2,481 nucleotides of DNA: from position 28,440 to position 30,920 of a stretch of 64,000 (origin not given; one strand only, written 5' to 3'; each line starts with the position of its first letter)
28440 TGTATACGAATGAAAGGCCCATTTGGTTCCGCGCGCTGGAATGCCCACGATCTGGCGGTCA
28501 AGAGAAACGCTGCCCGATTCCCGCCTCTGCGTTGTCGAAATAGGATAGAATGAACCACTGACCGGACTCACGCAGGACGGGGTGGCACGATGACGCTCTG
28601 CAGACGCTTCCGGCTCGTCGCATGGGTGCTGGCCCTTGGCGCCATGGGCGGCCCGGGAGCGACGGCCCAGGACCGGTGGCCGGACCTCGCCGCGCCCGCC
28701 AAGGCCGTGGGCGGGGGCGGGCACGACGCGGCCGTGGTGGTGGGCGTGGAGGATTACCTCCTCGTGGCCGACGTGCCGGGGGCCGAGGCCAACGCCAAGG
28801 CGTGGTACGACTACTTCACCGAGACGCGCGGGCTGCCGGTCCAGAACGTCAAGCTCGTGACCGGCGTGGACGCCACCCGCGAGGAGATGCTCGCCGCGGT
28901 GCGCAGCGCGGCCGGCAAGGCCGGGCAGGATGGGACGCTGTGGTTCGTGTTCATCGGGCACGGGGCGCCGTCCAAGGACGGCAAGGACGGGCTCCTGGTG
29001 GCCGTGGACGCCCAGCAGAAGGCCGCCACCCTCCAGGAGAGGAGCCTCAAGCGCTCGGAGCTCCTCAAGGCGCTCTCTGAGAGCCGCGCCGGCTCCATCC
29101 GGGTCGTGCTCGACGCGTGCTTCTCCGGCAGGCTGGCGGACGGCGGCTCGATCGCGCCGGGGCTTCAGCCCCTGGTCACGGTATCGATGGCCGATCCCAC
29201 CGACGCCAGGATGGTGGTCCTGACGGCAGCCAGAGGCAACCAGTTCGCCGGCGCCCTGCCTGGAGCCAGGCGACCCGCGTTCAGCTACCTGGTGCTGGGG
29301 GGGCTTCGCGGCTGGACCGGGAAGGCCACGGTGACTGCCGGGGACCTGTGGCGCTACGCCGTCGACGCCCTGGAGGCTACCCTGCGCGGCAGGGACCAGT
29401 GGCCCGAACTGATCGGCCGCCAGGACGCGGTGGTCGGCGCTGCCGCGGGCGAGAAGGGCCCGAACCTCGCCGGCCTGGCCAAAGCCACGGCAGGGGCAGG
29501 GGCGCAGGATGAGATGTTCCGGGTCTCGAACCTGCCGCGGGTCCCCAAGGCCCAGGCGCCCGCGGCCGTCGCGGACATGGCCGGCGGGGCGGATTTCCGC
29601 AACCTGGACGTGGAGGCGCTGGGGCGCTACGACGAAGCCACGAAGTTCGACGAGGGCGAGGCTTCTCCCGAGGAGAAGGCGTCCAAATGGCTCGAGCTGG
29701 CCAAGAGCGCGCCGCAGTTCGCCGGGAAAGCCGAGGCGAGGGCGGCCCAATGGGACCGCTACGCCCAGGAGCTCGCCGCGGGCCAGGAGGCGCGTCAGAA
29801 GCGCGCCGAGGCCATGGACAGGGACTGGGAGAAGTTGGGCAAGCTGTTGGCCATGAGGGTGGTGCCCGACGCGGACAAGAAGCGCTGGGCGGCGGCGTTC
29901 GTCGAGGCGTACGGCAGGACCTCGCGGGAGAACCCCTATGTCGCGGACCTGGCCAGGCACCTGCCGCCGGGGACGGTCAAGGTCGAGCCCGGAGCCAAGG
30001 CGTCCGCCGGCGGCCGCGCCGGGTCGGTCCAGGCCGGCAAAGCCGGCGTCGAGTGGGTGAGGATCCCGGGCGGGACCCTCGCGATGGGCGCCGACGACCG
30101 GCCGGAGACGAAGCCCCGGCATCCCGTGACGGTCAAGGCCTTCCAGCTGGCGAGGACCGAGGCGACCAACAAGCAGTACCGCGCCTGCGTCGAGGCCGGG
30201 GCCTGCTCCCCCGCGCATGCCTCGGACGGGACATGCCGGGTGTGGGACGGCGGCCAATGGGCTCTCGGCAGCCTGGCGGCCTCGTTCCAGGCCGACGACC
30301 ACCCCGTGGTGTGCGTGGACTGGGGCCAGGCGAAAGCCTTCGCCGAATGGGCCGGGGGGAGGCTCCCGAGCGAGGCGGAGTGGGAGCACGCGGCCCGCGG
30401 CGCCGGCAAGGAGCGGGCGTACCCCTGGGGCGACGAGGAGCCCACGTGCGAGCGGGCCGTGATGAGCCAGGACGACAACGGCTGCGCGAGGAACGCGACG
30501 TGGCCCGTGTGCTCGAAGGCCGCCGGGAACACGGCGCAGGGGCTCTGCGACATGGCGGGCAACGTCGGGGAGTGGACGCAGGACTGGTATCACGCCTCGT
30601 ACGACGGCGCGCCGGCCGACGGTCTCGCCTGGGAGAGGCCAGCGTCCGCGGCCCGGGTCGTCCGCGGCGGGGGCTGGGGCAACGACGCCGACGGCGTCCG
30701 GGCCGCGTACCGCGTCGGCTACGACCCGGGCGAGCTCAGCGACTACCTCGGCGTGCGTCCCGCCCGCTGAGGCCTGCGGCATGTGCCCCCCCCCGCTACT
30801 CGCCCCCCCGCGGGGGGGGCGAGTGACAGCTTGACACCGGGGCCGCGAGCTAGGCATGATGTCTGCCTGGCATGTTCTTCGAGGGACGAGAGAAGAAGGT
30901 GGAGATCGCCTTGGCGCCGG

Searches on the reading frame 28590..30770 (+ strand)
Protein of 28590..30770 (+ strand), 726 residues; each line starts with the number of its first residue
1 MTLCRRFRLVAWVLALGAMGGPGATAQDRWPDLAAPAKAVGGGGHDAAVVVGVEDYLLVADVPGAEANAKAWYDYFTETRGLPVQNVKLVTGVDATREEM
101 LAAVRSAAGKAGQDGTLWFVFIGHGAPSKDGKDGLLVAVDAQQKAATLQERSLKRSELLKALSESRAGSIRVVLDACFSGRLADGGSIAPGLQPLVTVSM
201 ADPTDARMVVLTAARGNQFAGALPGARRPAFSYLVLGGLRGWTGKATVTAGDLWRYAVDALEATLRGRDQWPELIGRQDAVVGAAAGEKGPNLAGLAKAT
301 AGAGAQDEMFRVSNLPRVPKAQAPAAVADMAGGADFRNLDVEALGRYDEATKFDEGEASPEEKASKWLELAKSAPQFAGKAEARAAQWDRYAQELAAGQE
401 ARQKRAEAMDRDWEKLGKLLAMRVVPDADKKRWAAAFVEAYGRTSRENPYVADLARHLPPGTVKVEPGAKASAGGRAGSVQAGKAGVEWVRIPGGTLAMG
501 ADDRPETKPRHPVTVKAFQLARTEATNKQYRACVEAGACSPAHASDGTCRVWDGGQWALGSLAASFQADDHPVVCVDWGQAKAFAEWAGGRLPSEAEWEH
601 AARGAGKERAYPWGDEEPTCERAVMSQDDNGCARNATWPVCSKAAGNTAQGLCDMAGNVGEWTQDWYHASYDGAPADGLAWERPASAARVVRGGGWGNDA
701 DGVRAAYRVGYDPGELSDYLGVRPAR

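Call 39: search_protein_families(library=pfam, proteins=[window:28590-30770:+], max_evalue=0.01)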
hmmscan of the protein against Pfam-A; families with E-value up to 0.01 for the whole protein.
window:28590-30770:+ (726 aa): 1 family
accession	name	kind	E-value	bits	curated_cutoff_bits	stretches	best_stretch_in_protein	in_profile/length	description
PF03781.23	FGE-sulfatase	-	2.6e-54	185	23.3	1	488-726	4-255/255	Sulfatase-modifying factor enzyme 1-like domain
